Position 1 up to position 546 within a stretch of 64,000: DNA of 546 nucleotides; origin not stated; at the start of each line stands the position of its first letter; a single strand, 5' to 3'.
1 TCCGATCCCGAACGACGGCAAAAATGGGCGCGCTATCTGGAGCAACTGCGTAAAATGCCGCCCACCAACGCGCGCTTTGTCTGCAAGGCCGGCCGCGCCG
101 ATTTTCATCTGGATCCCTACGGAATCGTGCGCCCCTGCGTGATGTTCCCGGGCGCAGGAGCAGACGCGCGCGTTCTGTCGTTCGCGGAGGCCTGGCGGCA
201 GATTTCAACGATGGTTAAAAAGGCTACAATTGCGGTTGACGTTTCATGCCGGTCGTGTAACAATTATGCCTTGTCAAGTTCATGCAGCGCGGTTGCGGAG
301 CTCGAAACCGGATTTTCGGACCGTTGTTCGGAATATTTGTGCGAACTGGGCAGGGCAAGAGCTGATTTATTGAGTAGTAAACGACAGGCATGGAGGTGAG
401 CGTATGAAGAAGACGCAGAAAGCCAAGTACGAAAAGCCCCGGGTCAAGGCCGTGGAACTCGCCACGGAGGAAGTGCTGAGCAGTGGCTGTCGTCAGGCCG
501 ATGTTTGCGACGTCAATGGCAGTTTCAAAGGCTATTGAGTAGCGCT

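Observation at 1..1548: Tail of an rSAM/SPASM plus HprK-like-kinase peptide-modification (RiPP-type) cluster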

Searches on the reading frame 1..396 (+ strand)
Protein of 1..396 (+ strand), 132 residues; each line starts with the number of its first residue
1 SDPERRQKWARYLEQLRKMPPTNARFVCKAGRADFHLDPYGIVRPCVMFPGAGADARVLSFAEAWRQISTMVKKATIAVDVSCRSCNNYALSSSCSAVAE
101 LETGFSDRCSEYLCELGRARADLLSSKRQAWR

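Call 4: search_protein_families(library=pfam, proteins=[window:1-396:+], max_evalue=1)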
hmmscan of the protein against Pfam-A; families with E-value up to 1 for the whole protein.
window:1-396:+ (132 aa): 1 family
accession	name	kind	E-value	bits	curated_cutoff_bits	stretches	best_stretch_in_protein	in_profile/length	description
PF11261.13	IRF-2BP1_2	-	0.22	11.6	26.8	0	82-90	25-33/52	Interferon regulatory factor 2-binding protein zinc finger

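Call 5: search_protein_families(library=ncbifam, proteins=[window:1-396:+], max_evalue=1)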
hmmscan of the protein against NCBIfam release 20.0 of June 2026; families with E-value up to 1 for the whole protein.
window:1-396:+ (132 aa): 3 families
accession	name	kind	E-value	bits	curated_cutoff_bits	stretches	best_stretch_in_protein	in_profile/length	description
TIGR04055.1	rSAM_NirJ2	equivalog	0.00018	21.1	500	1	27-99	235-307/326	putative heme d1 biosynthesis radical SAM protein NirJ2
TIGR03962.1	mycofact_rSAM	equivalog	0.0026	17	265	1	27-105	240-322/339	mycofactocin radical SAM maturase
NF040492.1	not_ScfB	exception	0.21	10.4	855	1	28-98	346-418/450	ScfB-related radical SAM/SPASM orphan maturase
